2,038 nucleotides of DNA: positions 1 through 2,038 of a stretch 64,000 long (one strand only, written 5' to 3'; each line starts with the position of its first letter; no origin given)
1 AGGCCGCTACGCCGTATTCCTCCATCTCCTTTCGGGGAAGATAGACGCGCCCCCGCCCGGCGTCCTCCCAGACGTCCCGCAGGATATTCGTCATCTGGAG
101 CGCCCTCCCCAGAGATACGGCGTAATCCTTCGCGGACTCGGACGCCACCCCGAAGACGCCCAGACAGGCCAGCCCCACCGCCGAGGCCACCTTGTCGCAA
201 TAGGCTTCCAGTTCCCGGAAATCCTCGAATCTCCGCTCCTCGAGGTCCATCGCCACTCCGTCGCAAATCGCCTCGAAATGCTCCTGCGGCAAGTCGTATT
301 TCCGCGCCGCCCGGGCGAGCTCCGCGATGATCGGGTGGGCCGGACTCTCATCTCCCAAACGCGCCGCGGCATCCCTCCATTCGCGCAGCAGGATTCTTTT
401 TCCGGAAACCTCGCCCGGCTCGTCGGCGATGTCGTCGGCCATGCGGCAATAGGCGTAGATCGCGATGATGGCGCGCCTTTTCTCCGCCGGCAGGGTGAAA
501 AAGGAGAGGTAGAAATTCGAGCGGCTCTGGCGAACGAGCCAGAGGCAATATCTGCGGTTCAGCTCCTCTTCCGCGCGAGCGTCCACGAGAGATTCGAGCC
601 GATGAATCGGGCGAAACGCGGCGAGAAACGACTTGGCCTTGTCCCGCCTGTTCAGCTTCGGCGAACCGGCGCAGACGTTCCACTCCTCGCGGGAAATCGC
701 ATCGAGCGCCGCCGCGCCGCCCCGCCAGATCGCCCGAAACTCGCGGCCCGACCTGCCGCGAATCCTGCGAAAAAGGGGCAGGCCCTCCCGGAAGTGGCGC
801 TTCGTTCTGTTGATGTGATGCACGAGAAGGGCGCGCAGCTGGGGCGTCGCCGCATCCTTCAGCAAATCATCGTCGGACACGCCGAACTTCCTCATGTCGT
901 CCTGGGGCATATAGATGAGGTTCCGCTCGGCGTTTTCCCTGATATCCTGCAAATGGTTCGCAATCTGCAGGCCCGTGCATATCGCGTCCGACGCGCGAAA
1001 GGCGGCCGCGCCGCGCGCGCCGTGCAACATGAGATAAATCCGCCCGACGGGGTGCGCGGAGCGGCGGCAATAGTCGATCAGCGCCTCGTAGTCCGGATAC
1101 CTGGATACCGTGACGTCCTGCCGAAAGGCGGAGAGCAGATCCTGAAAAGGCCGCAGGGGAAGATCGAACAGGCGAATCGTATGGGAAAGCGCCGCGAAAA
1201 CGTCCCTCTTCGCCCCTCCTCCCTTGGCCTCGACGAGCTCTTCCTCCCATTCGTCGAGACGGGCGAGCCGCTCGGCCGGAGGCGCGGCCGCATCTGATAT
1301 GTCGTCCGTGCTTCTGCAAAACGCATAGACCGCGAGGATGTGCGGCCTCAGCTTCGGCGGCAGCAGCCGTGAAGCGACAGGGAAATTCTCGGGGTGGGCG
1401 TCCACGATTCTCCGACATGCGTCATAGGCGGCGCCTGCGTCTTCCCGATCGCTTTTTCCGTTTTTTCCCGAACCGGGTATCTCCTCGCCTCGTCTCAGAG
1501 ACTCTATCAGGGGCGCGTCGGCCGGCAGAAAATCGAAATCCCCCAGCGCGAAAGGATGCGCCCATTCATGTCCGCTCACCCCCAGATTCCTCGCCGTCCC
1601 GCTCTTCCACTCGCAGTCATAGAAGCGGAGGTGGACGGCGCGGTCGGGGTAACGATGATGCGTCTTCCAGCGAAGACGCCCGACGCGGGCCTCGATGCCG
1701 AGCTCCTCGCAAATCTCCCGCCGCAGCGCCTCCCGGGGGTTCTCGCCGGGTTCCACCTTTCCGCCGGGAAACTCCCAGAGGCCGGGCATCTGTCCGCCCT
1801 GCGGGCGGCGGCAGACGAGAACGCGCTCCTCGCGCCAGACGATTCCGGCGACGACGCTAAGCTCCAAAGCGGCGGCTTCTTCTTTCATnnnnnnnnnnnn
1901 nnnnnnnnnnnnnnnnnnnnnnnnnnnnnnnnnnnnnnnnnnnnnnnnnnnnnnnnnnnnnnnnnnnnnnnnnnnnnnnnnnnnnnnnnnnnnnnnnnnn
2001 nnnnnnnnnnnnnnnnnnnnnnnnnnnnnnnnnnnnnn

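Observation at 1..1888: In-frame tri-domain fusion NUDIX(MutT)-HpnC-HpnD, missed by the ORF track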

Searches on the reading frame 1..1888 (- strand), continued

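Call 8: find_encoding_contigs(protein=P0001, flank=10000, max_places=4)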
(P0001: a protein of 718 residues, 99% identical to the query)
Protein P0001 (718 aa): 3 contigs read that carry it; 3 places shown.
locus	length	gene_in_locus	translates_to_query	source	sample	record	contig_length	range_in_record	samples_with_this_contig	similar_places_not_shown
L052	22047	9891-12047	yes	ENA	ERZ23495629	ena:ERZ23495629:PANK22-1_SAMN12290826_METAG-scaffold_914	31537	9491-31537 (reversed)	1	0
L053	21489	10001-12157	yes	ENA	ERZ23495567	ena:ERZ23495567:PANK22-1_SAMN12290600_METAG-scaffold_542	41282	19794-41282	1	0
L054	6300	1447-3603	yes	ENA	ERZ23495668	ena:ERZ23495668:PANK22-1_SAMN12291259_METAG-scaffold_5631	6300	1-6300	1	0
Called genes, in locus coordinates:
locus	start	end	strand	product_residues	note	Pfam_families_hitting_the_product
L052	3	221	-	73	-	?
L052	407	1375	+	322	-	PF00291:PALP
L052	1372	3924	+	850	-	PF17764:PriA_3primeBD, PF00270:DEAD, PF04851:ResIII, PF18319:Zn_ribbon_PriA (weak), PF00271:Helicase_C (weak), PF18074:PriA_C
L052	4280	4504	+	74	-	-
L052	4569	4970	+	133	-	PF01042:Ribonuc_L-PSP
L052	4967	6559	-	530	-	PF00890:FAD_binding_2 (weak), PF01266:DAO, PF01593:Amino_oxidase, PF01946:Thi4 (weak), PF12831:FAD_oxidored (faint), PF13450:NAD_binding_8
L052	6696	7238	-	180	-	PF01323:DSBA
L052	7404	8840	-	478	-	PF00561:Abhydrolase_1, PF09383:NIL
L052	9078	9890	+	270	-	PF13030:DUF3891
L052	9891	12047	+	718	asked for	PF00293:NUDIX, PF14815:NUDIX_4, PF00494:SQS_PSY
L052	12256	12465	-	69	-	PF00313:CSD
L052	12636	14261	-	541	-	PF02776:TPP_enzyme_N, PF00205:TPP_enzyme_M, PF02775:TPP_enzyme_C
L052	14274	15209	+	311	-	PF13369:Transglut_core2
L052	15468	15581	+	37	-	-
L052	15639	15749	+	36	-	-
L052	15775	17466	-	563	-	PF00920:ILVD_EDD_N, PF24877:ILV_EDD_C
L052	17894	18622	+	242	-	PF02146:SIR2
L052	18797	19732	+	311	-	PF03069:FmdA_AmdA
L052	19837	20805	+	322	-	PF03069:FmdA_AmdA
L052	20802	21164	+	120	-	-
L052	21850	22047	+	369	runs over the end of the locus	PF01408:GFO_IDH_MocA, PF02894:GFO_IDH_MocA_C (weak), PF22725:GFO_IDH_MocA_C3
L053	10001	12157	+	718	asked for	PF00293:NUDIX, PF14815:NUDIX_4, PF00494:SQS_PSY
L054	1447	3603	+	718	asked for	PF00293:NUDIX, PF14815:NUDIX_4, PF00494:SQS_PSY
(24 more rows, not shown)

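Call 43: predict_structure(alignment_id=A2)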
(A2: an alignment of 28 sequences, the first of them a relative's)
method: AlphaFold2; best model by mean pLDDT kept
length: 718 residues; sequences in the alignment: 28
mean_pLDDT: 88.4   pTM: 0.76
mean pLDDT of the five models: 88.4, 87.4, 87.1, 86.8, 85.8
residues with pLDDT >= 90: 453; 70-90: 225; 50-70: 18; < 50: 22
segments of 3 or more residues with pLDDT < 50: 1-6, 136-149
pLDDT, mean of each block of 10 residues (from residue 1): 49 91 89 83 89 93 91 83 84 90 90 83 81 50 38 89 68 68 90 90 94 94 84 91 91 93 95 94 88 90 96 91 93 92 92 96 96 83 89 92 86 86 88 94 95 76 87 95 91 89 93 84 95 95 93 90 97 95 95 97 94 92 96 95 98 97 87 93 96 92 91 85
secondary structure, 60 per line:
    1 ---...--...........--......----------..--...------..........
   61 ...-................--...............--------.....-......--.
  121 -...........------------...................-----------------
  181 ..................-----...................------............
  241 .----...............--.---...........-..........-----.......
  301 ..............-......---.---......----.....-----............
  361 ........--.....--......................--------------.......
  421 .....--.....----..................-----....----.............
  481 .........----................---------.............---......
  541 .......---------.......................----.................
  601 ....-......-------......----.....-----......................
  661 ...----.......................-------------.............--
elements in order (helices of 4 or more, strands of 3 or more residues): E9-19 E22-27 E42-44 H51-63 E65-80 E83-97 E106-110 H112-117 H122-132 H145-163 H181-198 H204-222 H229-241 H246-260 H267-277 H279-288 H294-314 H316-321 H329-334 H339-343 H349-368 H371-375 H378-399 H414-425 H428-432 H437-454 H460-463 H468-489 H494-509 H519-531 H535-547 H557-579 H584-604 H606-611 H619-624 H629-633 H639-663 H668-690 H704-716

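Call 49: find_encoding_contigs(protein=P0049, flank=6000, max_places=2)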
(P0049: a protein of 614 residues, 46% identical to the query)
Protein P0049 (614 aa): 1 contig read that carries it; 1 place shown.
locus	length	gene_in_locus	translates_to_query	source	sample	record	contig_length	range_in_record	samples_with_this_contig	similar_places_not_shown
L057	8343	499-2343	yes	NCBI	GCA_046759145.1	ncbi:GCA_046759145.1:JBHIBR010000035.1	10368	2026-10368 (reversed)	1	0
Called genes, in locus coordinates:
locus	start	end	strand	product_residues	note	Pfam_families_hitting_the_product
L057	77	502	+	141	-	PF00293:NUDIX, PF14815:NUDIX_4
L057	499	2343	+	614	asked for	PF00494:SQS_PSY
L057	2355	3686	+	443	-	PF00070:Pyr_redox (faint), PF00890:FAD_binding_2, PF01266:DAO, PF01494:FAD_binding_3 (weak), PF01593:Amino_oxidase, PF07992:Pyr_redox_2 (weak), PF12831:FAD_oxidored, PF13450:NAD_binding_8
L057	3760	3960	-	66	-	PF00313:CSD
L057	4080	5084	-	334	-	PF13518:HTH_28 (faint), PF13565:HTH_32, PF13683:rve_3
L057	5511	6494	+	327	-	PF01073:3Beta_HSD, PF01370:Epimerase, PF04321:RmlD_sub_bind, PF05368:NmrA, PF13460:NAD_binding_10, PF16363:GDP_Man_Dehyd, PF07993:NAD_binding_4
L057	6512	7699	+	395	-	PF00155:Aminotran_1_2, PF00266:Aminotran_5 (weak), PF01212:Beta_elim_lyase (weak), PF01053:Cys_Met_Meta_PP (weak)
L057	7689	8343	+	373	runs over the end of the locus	PF00583:Acetyltransf_1 (faint)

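Call 50: find_encoding_contigs(protein=P0048, flank=5000, max_places=2)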
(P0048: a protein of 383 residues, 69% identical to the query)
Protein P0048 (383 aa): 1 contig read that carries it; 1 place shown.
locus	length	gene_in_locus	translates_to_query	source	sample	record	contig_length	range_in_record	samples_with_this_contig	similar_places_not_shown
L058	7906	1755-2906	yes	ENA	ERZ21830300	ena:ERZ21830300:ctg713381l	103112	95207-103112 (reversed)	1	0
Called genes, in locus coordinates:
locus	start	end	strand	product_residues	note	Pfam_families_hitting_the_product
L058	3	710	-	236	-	?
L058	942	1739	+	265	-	PF13030:DUF3891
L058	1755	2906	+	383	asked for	PF00293:NUDIX, PF14815:NUDIX_4, PF00494:SQS_PSY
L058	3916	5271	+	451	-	PF00890:FAD_binding_2, PF01266:DAO, PF01494:FAD_binding_3 (weak), PF01946:Thi4 (weak), PF03486:HI0933_like (weak), PF07992:Pyr_redox_2 (weak), PF13450:NAD_binding_8, PF01593:Amino_oxidase, +3 more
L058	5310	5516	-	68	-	PF00313:CSD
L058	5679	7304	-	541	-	PF02776:TPP_enzyme_N, PF00205:TPP_enzyme_M, PF02775:TPP_enzyme_C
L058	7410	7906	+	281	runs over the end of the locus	PF13369:Transglut_core2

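Call 51: find_encoding_contigs(protein=P0053, flank=6000, max_places=2)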
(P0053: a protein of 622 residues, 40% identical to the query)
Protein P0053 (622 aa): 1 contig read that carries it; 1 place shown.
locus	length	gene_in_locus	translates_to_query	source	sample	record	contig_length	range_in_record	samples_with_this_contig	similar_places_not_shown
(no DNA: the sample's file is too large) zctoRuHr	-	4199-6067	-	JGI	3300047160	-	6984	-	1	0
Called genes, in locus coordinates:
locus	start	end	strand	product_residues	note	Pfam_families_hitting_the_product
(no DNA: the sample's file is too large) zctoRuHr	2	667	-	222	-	?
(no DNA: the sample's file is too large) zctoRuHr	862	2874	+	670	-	PF13249:SQHop_cyclase_N, PF13243:SQHop_cyclase_C, PF13249:SQHop_cyclase_N (weak)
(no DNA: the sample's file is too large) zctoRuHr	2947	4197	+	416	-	PF01154:HMG_CoA_synt_N, PF08540:HMG_CoA_synt_C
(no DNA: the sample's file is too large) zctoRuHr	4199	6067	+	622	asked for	PF00494:SQS_PSY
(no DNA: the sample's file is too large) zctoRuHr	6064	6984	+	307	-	?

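Call 52: find_encoding_contigs(protein=P0051, flank=6000, max_places=2)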
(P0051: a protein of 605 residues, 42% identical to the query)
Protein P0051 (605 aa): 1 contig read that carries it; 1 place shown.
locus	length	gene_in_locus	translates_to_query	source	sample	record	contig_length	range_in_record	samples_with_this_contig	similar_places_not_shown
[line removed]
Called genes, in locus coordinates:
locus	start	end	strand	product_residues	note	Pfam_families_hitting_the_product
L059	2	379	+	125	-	?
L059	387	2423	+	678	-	PF07678:TED_complement (faint), PF13249:SQHop_cyclase_N, PF13243:SQHop_cyclase_C, PF13249:SQHop_cyclase_N (weak)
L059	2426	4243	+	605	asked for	PF00494:SQS_PSY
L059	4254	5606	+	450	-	PF00890:FAD_binding_2 (weak), PF01134:GIDA (faint), PF01266:DAO, PF01593:Amino_oxidase, PF03486:HI0933_like (faint), PF07992:Pyr_redox_2 (weak), PF12831:FAD_oxidored, PF13450:NAD_binding_8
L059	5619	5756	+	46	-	?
